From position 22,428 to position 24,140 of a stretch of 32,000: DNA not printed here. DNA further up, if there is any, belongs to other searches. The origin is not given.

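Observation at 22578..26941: Candidate archaeal synthase-dependent exopolysaccharide system: QxxRW glycosyltransferase with two novel membrane partners and a GalU-like precursor enzyme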

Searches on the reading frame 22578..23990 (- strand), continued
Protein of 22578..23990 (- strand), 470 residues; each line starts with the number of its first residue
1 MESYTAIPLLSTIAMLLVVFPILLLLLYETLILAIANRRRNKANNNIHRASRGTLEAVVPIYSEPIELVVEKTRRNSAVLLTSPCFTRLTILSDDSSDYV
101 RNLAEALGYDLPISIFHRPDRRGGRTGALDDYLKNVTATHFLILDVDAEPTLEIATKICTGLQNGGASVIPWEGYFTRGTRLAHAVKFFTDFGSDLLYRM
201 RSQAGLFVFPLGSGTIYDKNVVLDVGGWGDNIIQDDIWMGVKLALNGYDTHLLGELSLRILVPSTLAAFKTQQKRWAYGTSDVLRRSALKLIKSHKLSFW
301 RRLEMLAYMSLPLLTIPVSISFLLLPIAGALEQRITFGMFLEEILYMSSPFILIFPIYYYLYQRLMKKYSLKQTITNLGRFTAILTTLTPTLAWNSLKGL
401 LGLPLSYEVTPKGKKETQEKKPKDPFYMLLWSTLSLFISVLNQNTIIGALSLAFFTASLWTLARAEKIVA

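Call 42: search_protein_families(library=pfam, alignment_id=A1, max_evalue=0.01)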
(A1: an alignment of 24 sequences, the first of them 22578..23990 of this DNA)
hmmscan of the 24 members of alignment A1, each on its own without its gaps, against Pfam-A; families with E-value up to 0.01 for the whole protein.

A. member 1, window:22578-23990:- (470 aa): 3 families
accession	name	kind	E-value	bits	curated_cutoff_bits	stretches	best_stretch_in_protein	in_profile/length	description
PF13632.12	Glyco_trans_2_3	-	9.3e-20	71.7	27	1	141-318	2-189/198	Glycosyl transferase family group 2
PF13641.12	Glyco_tranf_2_3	-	6.7e-08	33.3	27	1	84-279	30-230/230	Glycosyltransferase like family 2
PF00535.33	Glycos_transf_2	-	3.1e-06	27.7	23.3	1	58-215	3-157/168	Glycosyl transferase family 2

B. families by the number of members that match (of 24 scanned): 7 families
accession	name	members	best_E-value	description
PF13632.12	Glyco_trans_2_3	24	7e-35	Glycosyl transferase family group 2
PF00535.33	Glycos_transf_2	24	1.6e-20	Glycosyl transferase family 2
PF13641.12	Glyco_tranf_2_3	23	5.9e-27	Glycosyltransferase like family 2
PF13506.12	Glyco_transf_21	21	1e-10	Glycosyl transferase family 21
PF10111.15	Glyco_tranf_2_2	6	5.2e-05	Glycosyltransferase like family 2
PF12804.13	NTP_transf_3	5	1.8e-05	MobA-like NTP transferase domain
PF03552.20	Cellulose_synt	2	0.00058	Cellulose synthase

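Call 43: search_protein_families(library=ncbifam, alignment_id=A1, max_evalue=0.01)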
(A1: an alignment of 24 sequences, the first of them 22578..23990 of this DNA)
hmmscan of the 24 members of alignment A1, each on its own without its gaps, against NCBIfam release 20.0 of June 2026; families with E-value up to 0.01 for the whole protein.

A. member 1, window:22578-23990:- (470 aa): 5 families
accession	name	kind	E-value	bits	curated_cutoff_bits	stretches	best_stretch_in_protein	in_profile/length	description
TIGR03937.1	PgaC_IcaA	equivalog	4.6e-13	48.9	422.3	1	212-310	202-301/407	poly-beta-1,6-N-acetyl-D-glucosamine synthase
TIGR03030.1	CelA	equivalog_domain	5.7e-10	37.9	699.1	1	211-369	308-455/714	UDP-forming cellulose synthase catalytic subunit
NF053846.1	glyco_with_XrtP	equivalog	8.6e-07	28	520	1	228-326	247-343/440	XrtP-associated glycosyltransferase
NF008558.0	PRK11498.1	equivalog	2.7e-06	25.6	992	1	49-346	269-565/872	UDP-forming cellulose synthase catalytic subunit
NF041865.1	EpsU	equivalog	0.0044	16.1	700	1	16-321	5-303/394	exopolysaccharide biosynthesis GT2 family glycosyltransferase EpsU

B. families by the number of members that match (of 24 scanned): 29 families (the first 25 are shown)
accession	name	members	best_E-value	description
TIGR03937.1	PgaC_IcaA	24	5e-33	poly-beta-1,6-N-acetyl-D-glucosamine synthase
NF053846.1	glyco_with_XrtP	23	1.9e-11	XrtP-associated glycosyltransferase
TIGR03030.1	CelA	22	7.9e-35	UDP-forming cellulose synthase catalytic subunit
NF008558.0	PRK11498.1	20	5.7e-20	UDP-forming cellulose synthase catalytic subunit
TIGR04242.1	nodulat_NodC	12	2.6e-16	chitooligosaccharide synthase NodC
TIGR03965.1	mycofact_glyco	10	6.5e-24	mycofactocin biosynthesis glycosyltransferase MftF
TIGR04283.1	glyco_like_mftF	10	6.9e-08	TIGR04283 family arsenosugar biosynthesis glycosyltransferase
NF041865.1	EpsU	9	1e-15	exopolysaccharide biosynthesis GT2 family glycosyltransferase EpsU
NF041875.1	EPS_EpsD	8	2.5e-12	exopolysaccharide biosynthesis glycosyltransferase EpsD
TIGR03472.1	HpnI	6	7.4e-10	bacteriohopanetetrol glucosamine biosynthesis glycosyltransferase HpnI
TIGR03111.1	glyc2_xrt_Gpos1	6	1.3e-07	TIGR03111 family XrtG-associated glycosyltransferase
NF007482.0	PRK10073.1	5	9.6e-09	glycosyltransferase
NF047588.1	GlcsyltransPgfSStrep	4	9.8e-06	glycosyltransferase PgfS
NF003958.0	PRK05454.2-1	3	4.8e-10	glucans biosynthesis glucosyltransferase MdoH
NF007986.1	PRK10714.1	3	3.6e-06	undecaprenyl-phosphate 4-deoxy-4-formamido-L-arabinose transferase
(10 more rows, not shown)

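Call 58: search_protein_representatives(alignment_id=A1)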
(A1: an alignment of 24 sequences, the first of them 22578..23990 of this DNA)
Query: 24 sequences, 461 profile positions. Proteins with E-value up to 0.001 (for the whole library): 55104; up to 1e-10: 11814; up to 1e-30: 1436. The best 150 are listed.
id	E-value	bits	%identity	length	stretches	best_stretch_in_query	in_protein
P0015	8.5e-189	644.6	-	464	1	1-460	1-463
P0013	4.1e-186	635.8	-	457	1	1-460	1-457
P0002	9.3e-177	604.9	-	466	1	2-460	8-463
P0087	5.3e-167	572.8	-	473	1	2-460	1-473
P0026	4.2e-160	550.0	-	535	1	3-460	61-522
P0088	5.6e-141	487.0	-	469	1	1-459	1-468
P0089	5.3e-111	388.1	-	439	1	16-460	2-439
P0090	6.1e-110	384.6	-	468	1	3-459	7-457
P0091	4.4e-109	381.8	-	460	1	2-460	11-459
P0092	5.9e-106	371.5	-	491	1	3-459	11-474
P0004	1.2e-105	370.5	-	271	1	193-460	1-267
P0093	1.1e-102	360.7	-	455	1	2-460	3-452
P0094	6.4e-102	358.2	-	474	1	2-458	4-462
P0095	1.6e-101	356.9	-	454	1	1-459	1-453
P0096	1.9e-101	356.7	-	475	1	7-458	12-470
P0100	1.8e-98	346.8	-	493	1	5-460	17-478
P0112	5.7e-88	312.2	-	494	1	15-457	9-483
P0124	1.1e-83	298.1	-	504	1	4-456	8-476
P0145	2.5e-72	260.6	-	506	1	4-457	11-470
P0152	6.2e-70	252.8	-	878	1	7-421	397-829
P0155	1.8e-69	251.2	-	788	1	7-457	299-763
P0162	2.4e-68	247.5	-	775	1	6-457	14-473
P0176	2.8e-66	240.7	-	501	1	1-457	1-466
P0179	4.1e-66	240.2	-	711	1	3-415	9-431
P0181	8.1e-66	239.2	-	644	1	6-456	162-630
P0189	3.2e-65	237.2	-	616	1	13-456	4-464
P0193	5.5e-65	236.4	-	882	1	6-458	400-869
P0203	1.7e-64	234.8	-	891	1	4-425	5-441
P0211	7.7e-64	232.7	-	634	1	2-416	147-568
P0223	3.8e-63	230.4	-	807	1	7-455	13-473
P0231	1.0e-62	228.9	-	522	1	5-455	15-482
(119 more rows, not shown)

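Call 59: list_cluster_members(proteins=[P0089, P0092, P0100, P0112, P0124, P0145, P0152, P0176, P0203, P0231])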
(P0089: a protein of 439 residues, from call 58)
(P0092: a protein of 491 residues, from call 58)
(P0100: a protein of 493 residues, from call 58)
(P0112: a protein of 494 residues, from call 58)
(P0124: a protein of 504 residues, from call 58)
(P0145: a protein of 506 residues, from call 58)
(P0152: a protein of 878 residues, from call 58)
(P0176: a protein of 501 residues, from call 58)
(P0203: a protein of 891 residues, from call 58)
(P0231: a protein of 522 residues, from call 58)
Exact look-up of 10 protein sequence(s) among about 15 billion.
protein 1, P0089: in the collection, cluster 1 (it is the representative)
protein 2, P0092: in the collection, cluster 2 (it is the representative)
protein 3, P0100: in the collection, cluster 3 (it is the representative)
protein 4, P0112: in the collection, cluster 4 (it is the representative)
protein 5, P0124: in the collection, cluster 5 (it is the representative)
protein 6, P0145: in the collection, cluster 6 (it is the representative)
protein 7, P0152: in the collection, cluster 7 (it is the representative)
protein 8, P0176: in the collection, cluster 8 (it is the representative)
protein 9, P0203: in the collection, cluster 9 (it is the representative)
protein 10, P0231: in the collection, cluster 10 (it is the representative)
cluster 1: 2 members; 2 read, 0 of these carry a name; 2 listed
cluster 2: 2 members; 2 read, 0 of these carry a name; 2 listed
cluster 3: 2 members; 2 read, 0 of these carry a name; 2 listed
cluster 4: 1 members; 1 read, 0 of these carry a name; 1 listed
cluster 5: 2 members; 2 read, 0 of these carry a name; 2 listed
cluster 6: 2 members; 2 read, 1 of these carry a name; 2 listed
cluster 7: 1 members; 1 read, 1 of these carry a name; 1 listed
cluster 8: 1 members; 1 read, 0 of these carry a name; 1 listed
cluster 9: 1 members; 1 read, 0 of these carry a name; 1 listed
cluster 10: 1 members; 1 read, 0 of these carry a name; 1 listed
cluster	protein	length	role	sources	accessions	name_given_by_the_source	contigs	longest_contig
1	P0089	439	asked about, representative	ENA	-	-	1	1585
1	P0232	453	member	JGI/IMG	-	-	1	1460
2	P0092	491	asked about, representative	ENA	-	-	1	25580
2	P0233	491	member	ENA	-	-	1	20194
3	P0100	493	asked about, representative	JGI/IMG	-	-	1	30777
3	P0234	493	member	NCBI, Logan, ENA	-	-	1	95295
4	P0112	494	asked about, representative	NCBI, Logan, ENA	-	-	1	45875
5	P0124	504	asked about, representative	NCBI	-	-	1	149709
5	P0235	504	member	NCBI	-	-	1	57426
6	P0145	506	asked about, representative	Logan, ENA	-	-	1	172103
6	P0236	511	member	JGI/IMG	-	cellulose synthase/poly-beta-1,6-N-acetylglucosamine synthase-like glycosyltransferase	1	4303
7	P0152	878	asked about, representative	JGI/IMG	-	cellulose synthase/poly-beta-1,6-N-acetylglucosamine synthase-like glycosyltransferase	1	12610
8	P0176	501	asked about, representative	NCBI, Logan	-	-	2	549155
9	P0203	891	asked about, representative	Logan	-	-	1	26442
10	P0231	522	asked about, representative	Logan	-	-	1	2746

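Call 65: find_encoding_contigs(protein=P0100, flank=6000, max_places=2)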
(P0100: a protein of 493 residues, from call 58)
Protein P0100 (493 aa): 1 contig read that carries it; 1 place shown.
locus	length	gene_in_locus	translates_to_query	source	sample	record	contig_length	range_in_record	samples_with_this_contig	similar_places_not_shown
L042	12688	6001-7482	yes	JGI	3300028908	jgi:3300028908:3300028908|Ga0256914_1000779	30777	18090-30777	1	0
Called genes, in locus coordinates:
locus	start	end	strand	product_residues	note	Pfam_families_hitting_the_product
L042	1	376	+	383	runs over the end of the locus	PF00266:Aminotran_5, PF00155:Aminotran_1_2 (weak)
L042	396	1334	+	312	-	PF00389:2-Hacid_dh, PF02826:2-Hacid_dh_C, PF03446:NAD_binding_2 (weak)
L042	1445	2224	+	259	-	PF02195:ParB_N, PF18231:SerK_C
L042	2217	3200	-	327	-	PF01435:Peptidase_M48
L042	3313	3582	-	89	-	-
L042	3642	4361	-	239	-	PF09958:DUF2192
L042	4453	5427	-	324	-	-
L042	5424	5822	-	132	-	-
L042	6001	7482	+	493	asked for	PF13641:Glyco_tranf_2_3, PF00535:Glycos_transf_2, PF13632:Glyco_trans_2_3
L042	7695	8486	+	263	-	PF01966:HD (weak)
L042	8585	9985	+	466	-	PF05055:DUF677 (weak), PF07889:DUF1664 (faint), PF19220:Rod_CreS (weak), PF23649:FKBP15 (weak), PF24161:CCDC39, PF06008:Laminin_I (weak), PF06009: (weak), PF01497:Peripla_BP_2, +4 more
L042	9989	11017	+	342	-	PF01032:FecCD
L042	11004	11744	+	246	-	PF13476:AAA_23 (weak), PF00005:ABC_tran, PF13304:AAA_21 (weak)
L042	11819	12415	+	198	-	PF12917:YfbR-like, PF13023:HD_3, PF01966:HD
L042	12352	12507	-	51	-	-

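Call 66: find_encoding_contigs(protein=P0124, flank=6000, max_places=2)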
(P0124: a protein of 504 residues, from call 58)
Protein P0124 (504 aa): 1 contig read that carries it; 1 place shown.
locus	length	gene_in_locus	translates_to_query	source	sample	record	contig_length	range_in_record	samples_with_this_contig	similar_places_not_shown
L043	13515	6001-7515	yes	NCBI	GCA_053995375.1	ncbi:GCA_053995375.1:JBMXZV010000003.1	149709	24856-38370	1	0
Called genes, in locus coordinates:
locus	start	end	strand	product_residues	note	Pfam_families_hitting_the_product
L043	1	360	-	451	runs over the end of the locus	PF01979:Amidohydro_1, PF12890:DHOase, PF07969:Amidohydro_3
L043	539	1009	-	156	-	PF14464:Prok-JAB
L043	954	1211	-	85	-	-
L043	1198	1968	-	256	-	PF09958:DUF2192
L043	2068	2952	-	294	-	PF01909:NTP_transf_2 (weak)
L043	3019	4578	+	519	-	PF04055:Radical_SAM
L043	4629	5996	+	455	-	PF13660:DUF4147, PF05161:MOFRL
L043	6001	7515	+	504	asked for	PF13641:Glyco_tranf_2_3, PF13632:Glyco_trans_2_3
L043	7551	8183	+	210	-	PF12728:HTH_17, PF00239:Resolvase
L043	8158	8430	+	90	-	-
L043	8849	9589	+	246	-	-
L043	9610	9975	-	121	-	-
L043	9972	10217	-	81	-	-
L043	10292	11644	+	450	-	PF00890:FAD_binding_2 (faint), PF01266:DAO (weak), PF01946:Thi4 (weak), PF07992:Pyr_redox_2 (weak), PF12831:FAD_oxidored, PF22578:GGR_cat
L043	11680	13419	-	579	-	PF23545:Zn_ribbon_HMPTM, PF04055:Radical_SAM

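Call 70: list_cluster_members(proteins=[L043:3019-4578:+, L043:11680-13419:-, L027:3251-4858:+, L002:3552-5123:-, L043:4629-5996:+, L017:7546-9114:-, L002:5123-5494:-])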
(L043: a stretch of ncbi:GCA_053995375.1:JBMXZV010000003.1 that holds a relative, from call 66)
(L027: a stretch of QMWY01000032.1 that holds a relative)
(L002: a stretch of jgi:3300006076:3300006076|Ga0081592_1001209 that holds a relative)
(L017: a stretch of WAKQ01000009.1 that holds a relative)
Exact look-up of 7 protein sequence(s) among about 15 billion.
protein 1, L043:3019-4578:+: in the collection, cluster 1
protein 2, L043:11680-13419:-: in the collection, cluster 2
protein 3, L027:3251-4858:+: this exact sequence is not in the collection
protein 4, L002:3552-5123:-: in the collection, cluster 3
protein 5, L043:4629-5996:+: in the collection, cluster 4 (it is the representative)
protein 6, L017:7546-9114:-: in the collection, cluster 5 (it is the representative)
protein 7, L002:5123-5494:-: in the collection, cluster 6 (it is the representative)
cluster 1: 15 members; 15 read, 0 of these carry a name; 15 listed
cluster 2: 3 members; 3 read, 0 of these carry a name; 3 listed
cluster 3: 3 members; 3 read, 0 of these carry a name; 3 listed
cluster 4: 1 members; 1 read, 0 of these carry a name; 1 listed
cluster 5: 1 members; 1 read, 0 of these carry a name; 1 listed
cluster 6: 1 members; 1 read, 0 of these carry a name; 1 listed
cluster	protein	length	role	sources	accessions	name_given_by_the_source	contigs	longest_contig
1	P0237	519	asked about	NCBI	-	-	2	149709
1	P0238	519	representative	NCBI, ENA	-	-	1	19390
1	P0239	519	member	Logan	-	-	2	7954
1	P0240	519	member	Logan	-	-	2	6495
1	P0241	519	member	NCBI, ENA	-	-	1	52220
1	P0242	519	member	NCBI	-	-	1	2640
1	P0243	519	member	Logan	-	-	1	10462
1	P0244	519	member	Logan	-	-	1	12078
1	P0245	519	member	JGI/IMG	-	-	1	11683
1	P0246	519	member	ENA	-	-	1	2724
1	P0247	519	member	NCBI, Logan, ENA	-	-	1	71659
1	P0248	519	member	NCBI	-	-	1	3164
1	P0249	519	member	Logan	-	-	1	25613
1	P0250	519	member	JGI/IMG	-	-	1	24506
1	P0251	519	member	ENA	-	-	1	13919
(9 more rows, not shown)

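Call 71: search_solved_structures(query=L043:11680-13419:-, max_evalue=0.001)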
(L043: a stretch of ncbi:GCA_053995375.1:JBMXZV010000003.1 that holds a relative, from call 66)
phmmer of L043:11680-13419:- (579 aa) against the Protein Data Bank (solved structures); distinct sequences matched with E-value up to 0.001: 5.
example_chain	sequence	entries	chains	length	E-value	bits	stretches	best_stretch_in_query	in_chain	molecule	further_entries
7tol_A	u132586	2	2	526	5.7e-135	454.4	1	19-528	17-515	glycerol dibiphytanyl glycerol tetraether - macrocyclic archaeol synthase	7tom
1tv7_A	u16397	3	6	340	7.9e-05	24.7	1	115-201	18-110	Molybdenum cofactor biosynthesis protein A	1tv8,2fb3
2fb2_A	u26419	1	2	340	8e-05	24.7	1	115-201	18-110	Molybdenum cofactor biosynthesis protein A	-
7voc_C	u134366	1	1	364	0.0008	21.4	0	115-197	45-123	Cytosylglucuronate decarboxylase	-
7vob_C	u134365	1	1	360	0.0008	21.3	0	115-197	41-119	Cytosylglucuronate decarboxylase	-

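Call 72: search_protein_families(library=ncbifam, proteins=[L043:11680-13419:-, L043:10292-11644:+, L043:4629-5996:+, L043:3019-4578:+, L043:8849-9589:+], max_evalue=0.0001)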
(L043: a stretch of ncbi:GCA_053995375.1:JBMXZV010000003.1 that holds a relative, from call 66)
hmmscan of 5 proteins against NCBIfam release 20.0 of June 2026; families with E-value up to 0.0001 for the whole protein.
L043:11680-13419:- (579 aa): 34 families (the best 25 are shown)
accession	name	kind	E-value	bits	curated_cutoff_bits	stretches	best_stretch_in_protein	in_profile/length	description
NF045702.1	rSAM_GDGT_ether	equivalog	1.6e-202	673.4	450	1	27-519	2-484/486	tetraether lipid synthase Tes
NF045703.1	rSAM_Tes_intein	exception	3e-169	565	1700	2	128-559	611-1033/1040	tetraether lipid synthase Tes, intein-containing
NF045646.2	rSAM_Se_TrsS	equivalog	9.5e-87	291.3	490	2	26-337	2-306/441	radical SAM (seleno)protein TrsS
TIGR02668.1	moaA_archaeal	equivalog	2.5e-21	75.9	325.25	1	115-341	14-233/303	GTP 3',8-cyclase MoaA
TIGR02666.1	moaA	equivalog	3.5e-21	75.5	284.05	1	115-325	14-219/336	GTP 3',8-cyclase MoaA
NF001199.0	PRK00164.2-1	equivalog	3.8e-21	75.5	231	1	115-327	16-218/308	GTP 3',8-cyclase MoaA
TIGR04317.1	W_rSAM_matur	equivalog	6.1e-10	38.7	380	1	117-241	10-122/349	tungsten cofactor oxidoreductase radical SAM maturase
TIGR04545.1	rSAM_ahbD_hemeb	equivalog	6.8e-10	38.9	500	1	117-283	6-163/339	heme b synthase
NF050035.1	rSAM_WgK_link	exception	8.6e-10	38.1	650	1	109-197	7-94/367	radical SAM/SPASM peptide maturase WgkB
TIGR04051.1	rSAM_NirJ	equivalog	9.1e-10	38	515.45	1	117-234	8-112/354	heme d1 biosynthesis radical SAM protein NirJ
TIGR04055.1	rSAM_NirJ2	equivalog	1.4e-09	38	500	1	118-322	7-200/326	putative heme d1 biosynthesis radical SAM protein NirJ2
TIGR04347.1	pseudo_SAM_Halo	equivalog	1.5e-09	37.6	525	1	117-236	44-150/390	TIGR04347 family pseudo-SAM/SPASM protein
TIGR02109.1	PQQ_syn_pqqE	equivalog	1.7e-09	37.1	381.35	1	116-240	12-123/358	pyrroloquinoline quinone biosynthesis protein PqqE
TIGR04546.1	rSAM_ahbC_deAc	equivalog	6e-09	35.2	650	1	116-235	44-150/390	12,18-didecarboxysiroheme deacetylase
TIGR04054.1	rSAM_NirJ1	equivalog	3.5e-08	32.5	650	1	113-236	38-148/387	putative heme d1 biosynthesis radical SAM protein NirJ1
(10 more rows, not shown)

L043:10292-11644:+ (450 aa): 42 families (the best 25 are shown)
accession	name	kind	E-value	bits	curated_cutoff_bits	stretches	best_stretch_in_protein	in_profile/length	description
NF041080.1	DGGGPL_reductase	equivalog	5.2e-166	552.9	580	1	4-448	1-446/447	digeranylgeranylglycerophospholipid reductase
TIGR02032.1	GG-red-SF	subfamily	5.4e-53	180.6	158.8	1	5-314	1-297/297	geranylgeranyl reductase family protein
NF041160.1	DGGPL_Thplmales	equivalog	1.2e-26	93.6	780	1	3-318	2-314/396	digeranylgeranylglycerophospholipid reductase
TIGR02023.1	BchP-ChlP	subfamily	9.1e-26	90.7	343.3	1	5-357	1-341/388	geranylgeranyl diphosphate reductase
NF041385.1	Dggglyphlred_Halo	equivalog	7.5e-20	70.8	700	1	1-317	1-316/405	digeranylgeranylglycerophospholipid reductase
NF049967.1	QhpG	equivalog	2.9e-11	42.9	240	1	7-156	1-139/423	flavin-dependent monooxygenase QhpG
NF038171.1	maturase_LodB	equivalog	2e-10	40.3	400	0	86-165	88-167/361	lysine-epsilon-oxidase maturase LodB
NF045655.1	MkRedMenJ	equivalog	1.7e-09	37.1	700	1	1-329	1-326/406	menaquinone reductase MenJ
TIGR00292.1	TIGR00292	equivalog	2e-09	37.1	148.3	1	5-136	22-140/254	sulfide-dependent adenosine diphosphate thiazole synthase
NF005951.1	PRK08020.1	equivalog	8.6e-09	34.7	590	0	265-332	263-327/388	3-demethoxyubiquinol 3-hydroxylase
NF004523.0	PRK05868.1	equivalog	9.6e-09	34.5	536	0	6-44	3-41/372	FAD-binding protein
NF005612.0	PRK07364.1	equivalog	1.3e-08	33.7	487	1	3-60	17-77/415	FAD-dependent hydroxylase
TIGR01988.1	Ubi-OHases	subfamily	1.6e-08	33.8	224.65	0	6-44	1-40/387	ubiquinone biosynthesis hydroxylase, UbiH/UbiF/VisC/COQ6 family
NF005720.0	PRK07538.1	subfamily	2e-08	33.6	400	0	271-334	290-353/418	hypothetical protein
NF038174.1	maturase_GoxB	equivalog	3.8e-08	32.8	400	1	6-164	2-160/358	glycine oxidase maturase GoxB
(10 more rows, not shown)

L043:4629-5996:+ (455 aa): 2 families
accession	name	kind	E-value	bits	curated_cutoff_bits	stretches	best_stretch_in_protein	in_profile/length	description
NF040791.1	gly_kin_Thpl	equivalog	1.6e-80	271.4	670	1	6-451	2-409/410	glycerate 2-kinase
NF041176.1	GlyK_Thmprot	equivalog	1.1e-77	262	550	1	30-453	6-395/397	glycerate 2-kinase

L043:3019-4578:+ (519 aa): 5 families
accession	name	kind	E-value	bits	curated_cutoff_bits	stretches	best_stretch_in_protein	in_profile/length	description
TIGR04013.1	B12_SAM_MJ_1487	hypoth_equivalog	2.2e-17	63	251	1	133-425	61-347/382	TIGR04013 family B12-binding domain/radical SAM domain-containing protein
TIGR04014.1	B12_SAM_MJ_0865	equivalog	1.1e-11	44.2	360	1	212-411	155-336/434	methyl-coenzyme M reductase glutamine C-methyltransferase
TIGR00089.1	TIGR00089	subfamily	8.6e-07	28.1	251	1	144-415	69-322/429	MiaB/RimO family radical SAM methylthiotransferase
TIGR01574.1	miaB-methiolase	equivalog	5.7e-05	22.3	355.3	1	141-411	69-325/437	tRNA (N6-isopentenyl adenosine(37)-C2)-methylthiotransferase MiaB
TIGR04072.2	rSAM_ladder_B12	equivalog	9.7e-05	21.2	360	0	142-237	97-198/443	lipid biosynthesis B12-binding/radical SAM protein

L043:8849-9589:+ (246 aa): 2 families
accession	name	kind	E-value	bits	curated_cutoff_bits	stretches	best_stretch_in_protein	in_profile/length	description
TIGR01766.2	TIGR01766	domain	2.5e-13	50.3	32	1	22-101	1-82/82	IS200/IS605 family accessory protein TnpB-related protein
NF040570.1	guided_TnpB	subfamily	2.9e-07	30.1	100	1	11-116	255-355/389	RNA-guided endonuclease TnpB family protein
